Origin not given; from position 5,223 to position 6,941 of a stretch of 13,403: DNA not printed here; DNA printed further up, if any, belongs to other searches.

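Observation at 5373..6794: Eukaryote-type gastric/lysosomal acid lipase family hydrolase fused to an Ig-like domain and exported as a lipoprotein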

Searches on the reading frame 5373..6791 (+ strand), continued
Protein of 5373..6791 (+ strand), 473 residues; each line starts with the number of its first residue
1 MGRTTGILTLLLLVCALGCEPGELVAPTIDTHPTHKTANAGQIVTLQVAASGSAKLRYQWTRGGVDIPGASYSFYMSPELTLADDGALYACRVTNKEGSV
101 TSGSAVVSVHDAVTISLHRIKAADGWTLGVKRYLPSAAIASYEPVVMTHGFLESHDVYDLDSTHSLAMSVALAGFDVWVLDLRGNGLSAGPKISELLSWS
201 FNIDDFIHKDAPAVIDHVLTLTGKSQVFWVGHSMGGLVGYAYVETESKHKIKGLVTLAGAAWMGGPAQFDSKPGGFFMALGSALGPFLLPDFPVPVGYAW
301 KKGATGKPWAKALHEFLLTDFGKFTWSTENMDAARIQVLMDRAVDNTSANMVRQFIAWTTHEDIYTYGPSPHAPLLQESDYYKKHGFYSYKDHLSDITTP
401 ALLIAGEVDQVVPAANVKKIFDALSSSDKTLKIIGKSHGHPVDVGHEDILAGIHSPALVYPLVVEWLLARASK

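Call 10: find_related_loci(query=window:5373-6791:+, collection=genome_contigs, flank=8000)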
Query window:5373-6791:+ (473 aa) in genome_contigs; peptide patterns used: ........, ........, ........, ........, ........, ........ (x = any residue, [..] = any of these).
66 stretches matched a pattern; 2 encode a relative of the query (tblastn E <= 1e-3); 2 distinct loci.
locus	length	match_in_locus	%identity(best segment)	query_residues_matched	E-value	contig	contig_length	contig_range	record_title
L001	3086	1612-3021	67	4-473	0e+0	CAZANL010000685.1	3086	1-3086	MAG TPA_asm: uncultured Planctomycetota bacterium isolate SRP308112_co1_43 genome assembly, contig: NODE_67773_length_30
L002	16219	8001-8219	34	374-451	7e-6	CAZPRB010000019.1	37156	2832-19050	MAG TPA_asm: uncultured Acetatifactor sp. isolate SRP350583_co2_358 genome assembly, contig: NODE_1407_length_37156_cov_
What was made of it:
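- Tried and rejected: The genome_contigs scan returned only one true relative, the Planctomycetota MAG contig L001 carrying P0002 (call 10).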

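Call 23: predict_structure(alignment_id=A1)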
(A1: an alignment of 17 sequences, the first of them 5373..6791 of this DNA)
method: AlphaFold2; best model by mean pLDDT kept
length: 473 residues; sequences in the alignment: 17
mean_pLDDT: 89.4   pTM: 0.88
mean pLDDT of the five models: 89.4, 88.6, 87.7, 87.3, 86.0
residues with pLDDT >= 90: 307; 70-90: 125; 50-70: 40; < 50: 1
segments of 3 or more residues with pLDDT < 50: none
pLDDT, mean of each block of 10 residues (from residue 1): 68 64 85 96 93 90 94 91 97 94 96 97 97 96 97 91 95 98 90 81 96 98 98 97 96 96 78 66 73 79 63 70 81 84 86 87 91 82 95 97 95 93 98 97 94 96 98 94
secondary structure, 60 per line:
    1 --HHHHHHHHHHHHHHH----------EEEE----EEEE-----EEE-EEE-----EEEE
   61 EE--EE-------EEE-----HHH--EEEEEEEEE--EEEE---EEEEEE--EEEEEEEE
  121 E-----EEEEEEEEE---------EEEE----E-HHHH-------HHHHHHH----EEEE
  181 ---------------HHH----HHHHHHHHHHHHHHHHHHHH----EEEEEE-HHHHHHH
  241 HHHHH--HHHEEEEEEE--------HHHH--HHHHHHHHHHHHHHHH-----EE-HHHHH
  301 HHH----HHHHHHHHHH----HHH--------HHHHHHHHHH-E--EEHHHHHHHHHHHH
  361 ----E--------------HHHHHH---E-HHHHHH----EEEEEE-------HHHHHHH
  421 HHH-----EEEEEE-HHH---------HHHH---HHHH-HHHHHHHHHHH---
elements in order: H3-17 E28-31 E36-39 E45-47 E49-51 E57-62 E74-76 E87-95 E98-101 E105-110 E113-121 E127-135 E145-148 H155-158 H166-172 E177-180 H203-222 E227-232 H234-245 E251-257 H266-269 H272-287 H296-303 H308-317 H333-342 H349-360 H380-385 H391-396 E401-406 H414-423 E429-434 H448-451 H455-458 H460-470
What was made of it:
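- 5451..5702 (+): I-set-type Ig-like beta-sandwich, residues 27-110, with the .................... core. It has a single Cys (C91), so no B-F disulfide is possible. Block-mean pLDDT about 85-97 over residues 21-110 (call 23).
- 6150..6542 (+): Mostly helical cap/lid insertion, about residues 260-390, with the hydrophobic stretch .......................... Helices 266-385 in the model, at lower pLDDT of 63-91 (call 23).
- On Immunoglobulin I-set domain (PF07679): Strands 28-110 are predicted at block-mean pLDDT about 85-97 over residues 21-110 (call 23).
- Checked: The model predicts a beta-sandwich with block-mean pLDDT of about 85-97 over residues 21-110 (call 23).
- The cap, which determines substrate, is the least confidently modelled part (pLDDT 63-91, call 23).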

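Call 25: fold_search(model_id=the predicted structure, library=pdb)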
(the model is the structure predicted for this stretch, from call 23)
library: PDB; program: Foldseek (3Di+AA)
matches with E <= 10: 1997; with E <= 0.001: 1057
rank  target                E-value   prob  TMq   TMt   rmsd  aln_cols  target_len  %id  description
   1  1k8q_A                3.4e-22  1.00  0.59  0.73   4.8       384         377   21  CRYSTAL STRUCTURE OF DOG GASTRIC LIPASE IN COMPLEX WITH A PHOSPHONATE INHIBITOR (released 2002-03-06)
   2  6v7n_B                2.5e-21  1.00  0.60  0.75   4.7       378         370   20  Crystal Structure of a human Lysosome Resident Glycoprotein, Lysosomal Acid Lipase, and its Implications in Cholestery (released 2020-06-17)
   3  6v7n_A                3.2e-20  1.00  0.60  0.75   4.8       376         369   20  Crystal Structure of a human Lysosome Resident Glycoprotein, Lysosomal Acid Lipase, and its Implications in Cholestery (released 2020-06-17)
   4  1hlg_A                1.5e-18  1.00  0.58  0.73   5.0       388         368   19  CRYSTAL STRUCTURE OF HUMAN GASTRIC LIPASE (released 2000-03-15)
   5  6eic_B                3.0e-15  1.00  0.49  0.80   4.5       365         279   19  Crystal structure of Rv0183, a Monoglyceride Lipase from Mycobacterium Tuberculosis (released 2018-06-27)
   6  4uhd                  2.2e-14  1.00  0.44  0.72   6.5       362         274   16  Structural studies of a thermophilic esterase from Thermogutta terrifontis (acetate bound) (released 2015-06-10)
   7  7ozm                  2.7e-14  1.00  0.46  0.76   7.9       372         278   16  Crystal Structure of mtbMGL K74A (Closed Cap Conformation) (released 2021-09-15)
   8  4uhe                  4.1e-14  1.00  0.42  0.69   7.8       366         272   14  Structural studies of a thermophilic esterase from Thermogutta terrifontis (malate bound) (released 2015-06-10)
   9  4uhh                  4.3e-14  1.00  0.44  0.72   6.5       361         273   15  Structural studies of a thermophilic esterase from Thermogutta terrifontis (cacodylate complex) (released 2015-06-10)
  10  6eic_C                9.3e-14  1.00  0.49  0.81   4.4       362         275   18  Crystal structure of Rv0183, a Monoglyceride Lipase from Mycobacterium Tuberculosis (released 2018-06-27)
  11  4zxf_A                1.0e-13  1.00  0.48  0.71   6.2       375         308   16  Crystal Structure of a Soluble Variant of Monoglyceride Lipase from Saccharomyces Cerevisiae in Complex with a Substra (released 2016-05-25)
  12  6qe2_A                1.2e-13  1.00  0.45  0.78   4.9       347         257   20  Crystal structure of Paleococcus ferrophilus monoacylglycerol lipase. (released 2020-02-05)
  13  5h3h_A                1.2e-13  1.00  0.44  0.73   5.8       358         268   17  Esterase (EaEST) from Exiguobacterium antarcticum (released 2017-01-11)
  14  4uhc                  1.2e-13  1.00  0.41  0.67   7.9       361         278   14  Structural studies of a thermophilic esterase from Thermogutta terrifontis (Native) (released 2015-06-10)
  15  1zoi_A                1.2e-13  1.00  0.41  0.67   6.5       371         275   18  Crystal Structure of a Stereoselective Esterase from Pseudomonas putida IFO12996 (released 2006-05-02)
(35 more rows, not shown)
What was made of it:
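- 5706..6791 (+): Alpha/beta-hydrolase domain, residues 112-473, acid-lipase-like. Foldseek top four hits are acid lipases (call 25).
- On Acid lipase family (gastric/lingual/lysosomal; PF04083 + alpha/beta hydrolase): Foldseek's top four hits are acid lipases (call 25).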

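Call 26: search_protein_representatives(alignment_id=A1)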
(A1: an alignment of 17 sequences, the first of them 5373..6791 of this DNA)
Query: 17 sequences, 366 profile positions. Proteins with E-value up to 0.001 (for the whole library): 43578; up to 1e-10: 9704; up to 1e-30: 1657. The best 150 are listed.
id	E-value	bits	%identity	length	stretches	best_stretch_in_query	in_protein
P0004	4.7e-136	470.0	-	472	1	13-365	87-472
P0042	6.4e-124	430.1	-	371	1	1-365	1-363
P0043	3.7e-122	424.3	-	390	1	14-364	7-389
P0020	1.3e-121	422.5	-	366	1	1-363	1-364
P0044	1.5e-119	415.8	-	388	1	17-365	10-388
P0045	1.2e-117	409.5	-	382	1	18-365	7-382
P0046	2.8e-111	388.5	-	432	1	4-365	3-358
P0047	9.8e-110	383.5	-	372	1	5-362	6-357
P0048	1.7e-109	382.7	-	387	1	6-365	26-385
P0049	3.0e-109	381.9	-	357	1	1-362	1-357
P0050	4.3e-109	381.4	-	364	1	7-364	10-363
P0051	1.5e-108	379.6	-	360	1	6-365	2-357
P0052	7.8e-108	377.2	-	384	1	6-364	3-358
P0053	3.1e-106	372.0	-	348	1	34-362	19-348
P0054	1.5e-105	369.7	-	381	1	8-362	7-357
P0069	3.2e-100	352.2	-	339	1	39-364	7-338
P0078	4.9e-98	345.0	-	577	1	22-362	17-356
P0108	3.2e-94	332.4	-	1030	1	30-363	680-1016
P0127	6.5e-93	328.1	-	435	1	31-365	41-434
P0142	5.4e-92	325.1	-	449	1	1-363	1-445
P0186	1.2e-88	314.1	-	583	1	35-363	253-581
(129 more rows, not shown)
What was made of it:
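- Family size: 1657 clusters at E<=1e-30, and the best 150 all below 1e-88 (call 26).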

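Call 30: list_cluster_members(proteins=[P0043, P0044, P0045, P0127, P0142, P0069, P0078, P0051, P0108, P0042])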
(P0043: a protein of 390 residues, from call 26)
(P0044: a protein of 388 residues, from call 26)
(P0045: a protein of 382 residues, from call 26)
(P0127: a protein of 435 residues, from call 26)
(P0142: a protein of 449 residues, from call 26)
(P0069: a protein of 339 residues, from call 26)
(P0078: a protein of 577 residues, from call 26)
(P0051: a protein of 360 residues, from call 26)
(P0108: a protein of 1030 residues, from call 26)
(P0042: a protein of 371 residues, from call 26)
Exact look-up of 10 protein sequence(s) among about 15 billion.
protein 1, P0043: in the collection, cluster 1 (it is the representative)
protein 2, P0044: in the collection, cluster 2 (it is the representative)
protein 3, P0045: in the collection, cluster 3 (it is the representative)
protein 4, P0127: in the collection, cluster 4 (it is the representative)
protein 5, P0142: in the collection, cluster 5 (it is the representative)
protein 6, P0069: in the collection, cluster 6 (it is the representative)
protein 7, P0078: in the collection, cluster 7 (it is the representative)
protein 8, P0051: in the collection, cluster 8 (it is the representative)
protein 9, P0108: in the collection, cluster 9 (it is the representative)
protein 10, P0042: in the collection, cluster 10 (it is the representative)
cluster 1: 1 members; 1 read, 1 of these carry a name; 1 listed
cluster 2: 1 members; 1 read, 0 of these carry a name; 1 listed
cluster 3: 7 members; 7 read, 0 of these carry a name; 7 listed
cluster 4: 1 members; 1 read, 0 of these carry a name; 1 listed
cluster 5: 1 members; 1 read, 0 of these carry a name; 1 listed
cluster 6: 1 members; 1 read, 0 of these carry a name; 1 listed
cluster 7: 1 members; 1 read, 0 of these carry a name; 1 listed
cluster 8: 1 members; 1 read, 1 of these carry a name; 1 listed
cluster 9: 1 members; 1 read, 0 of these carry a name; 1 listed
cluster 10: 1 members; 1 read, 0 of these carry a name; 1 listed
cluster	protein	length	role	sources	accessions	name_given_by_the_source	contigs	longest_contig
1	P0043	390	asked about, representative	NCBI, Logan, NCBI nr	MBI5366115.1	MAG: alpha/beta fold hydrolase [Planctomycetes bacterium] | alpha/beta fold hydrolase [Planctomycetota bacterium]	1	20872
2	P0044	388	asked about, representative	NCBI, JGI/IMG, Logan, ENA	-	-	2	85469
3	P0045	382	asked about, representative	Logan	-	-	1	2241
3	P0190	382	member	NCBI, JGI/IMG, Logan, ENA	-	-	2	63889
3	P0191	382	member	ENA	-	-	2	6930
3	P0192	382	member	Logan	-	-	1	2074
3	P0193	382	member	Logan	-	-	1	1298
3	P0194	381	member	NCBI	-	-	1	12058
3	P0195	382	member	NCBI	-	-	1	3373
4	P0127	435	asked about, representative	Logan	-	-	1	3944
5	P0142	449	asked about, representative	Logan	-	-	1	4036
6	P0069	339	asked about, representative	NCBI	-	-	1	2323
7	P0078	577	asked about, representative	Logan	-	-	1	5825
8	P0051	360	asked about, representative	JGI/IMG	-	pimeloyl-ACP methyl ester carboxylesterase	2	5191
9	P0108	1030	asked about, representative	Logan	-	-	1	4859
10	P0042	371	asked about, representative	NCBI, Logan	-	-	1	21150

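Call 40: find_encoding_contigs(protein=P0005, flank=6000, max_places=2)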
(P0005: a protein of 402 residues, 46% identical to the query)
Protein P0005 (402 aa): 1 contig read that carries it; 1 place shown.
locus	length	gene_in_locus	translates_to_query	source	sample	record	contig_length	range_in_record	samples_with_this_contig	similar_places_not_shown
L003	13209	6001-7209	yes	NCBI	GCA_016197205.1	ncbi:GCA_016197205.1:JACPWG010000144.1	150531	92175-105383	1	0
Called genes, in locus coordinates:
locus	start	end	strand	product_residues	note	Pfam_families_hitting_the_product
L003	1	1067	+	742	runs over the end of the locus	PF01315:Ald_Xan_dh_C, PF02738:MoCoBD_1, PF20256:MoCoBD_2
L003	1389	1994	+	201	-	PF00111:Fer2 (weak), PF01799:Fer2_2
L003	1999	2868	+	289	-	PF00941:FAD_binding_5, PF03450:CO_deh_flav_C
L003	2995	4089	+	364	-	PF01180:DHO_dh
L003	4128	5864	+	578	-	PF00171:Aldedh (weak)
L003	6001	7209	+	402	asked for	PF04083:Abhydro_lipase, PF00561:Abhydrolase_1, PF12146:Hydrolase_4, PF12697:Abhydrolase_6, PF12146:Hydrolase_4 (weak)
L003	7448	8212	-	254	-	-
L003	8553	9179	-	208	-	PF05685:Uma2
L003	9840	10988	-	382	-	PF24827:AstE_AspA_cat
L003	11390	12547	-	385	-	PF00923:TAL_FSA, PF13499:EF-hand_7 (faint), PF00036:EF-hand_1 (faint), PF13202:EF-hand_5 (weak), PF13405:EF-hand_6 (faint), PF13202:EF-hand_5 (weak)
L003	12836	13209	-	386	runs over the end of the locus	PF04187:Cofac_haem_bdg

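Call 41: find_encoding_contigs(protein=P0002, flank=6000, max_places=2)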
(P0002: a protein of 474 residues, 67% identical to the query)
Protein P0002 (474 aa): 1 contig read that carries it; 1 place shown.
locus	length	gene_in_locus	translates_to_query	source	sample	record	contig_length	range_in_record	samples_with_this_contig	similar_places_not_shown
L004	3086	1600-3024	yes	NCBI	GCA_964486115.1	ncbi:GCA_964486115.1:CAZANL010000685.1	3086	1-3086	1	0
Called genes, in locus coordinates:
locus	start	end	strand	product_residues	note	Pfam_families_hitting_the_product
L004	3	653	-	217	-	?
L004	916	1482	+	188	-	PF04367:DUF502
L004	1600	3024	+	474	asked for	PF07679:I-set (faint), PF13895:Ig_2 (weak), PF13927:Ig_3 (weak), PF12740:PETase (faint), PF00561:Abhydrolase_1, PF12146:Hydrolase_4, PF12697:Abhydrolase_6, PF12146:Hydrolase_4 (weak), +3 more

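Call 42: find_encoding_contigs(protein=P0003, flank=8000, max_places=2)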
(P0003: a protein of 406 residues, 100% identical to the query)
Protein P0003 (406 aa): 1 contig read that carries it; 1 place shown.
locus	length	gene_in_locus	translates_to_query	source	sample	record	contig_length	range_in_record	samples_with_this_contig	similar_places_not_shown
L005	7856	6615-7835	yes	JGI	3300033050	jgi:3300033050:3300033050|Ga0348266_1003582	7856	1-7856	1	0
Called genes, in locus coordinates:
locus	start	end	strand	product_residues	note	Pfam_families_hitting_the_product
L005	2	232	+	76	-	?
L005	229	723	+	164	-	PF10604:Polyketide_cyc2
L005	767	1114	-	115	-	PF01638:HxlR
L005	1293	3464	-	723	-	PF00069:Pkinase, PF07714:PK_Tyr_Ser-Thr, PF03109:ABC1, PF00514:Arm (faint), PF13646:HEAT_2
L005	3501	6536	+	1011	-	PF00069:Pkinase, PF07714:PK_Tyr_Ser-Thr, PF00515:TPR_1 (weak), PF13414:TPR_11 (weak), PF13432:TPR_16 (weak), PF00515:TPR_1, PF13371:TPR_9 (weak), PF13432:TPR_16 (weak), +8 more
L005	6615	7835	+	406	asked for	PF13927:Ig_3 (weak), PF00561:Abhydrolase_1, PF02089:Palm_thioest (faint), PF12146:Hydrolase_4, PF12697:Abhydrolase_6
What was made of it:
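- Tried and rejected: Conserved operon context was looked for in the contigs of P0005, P0002 and P0003 (calls 40-42).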
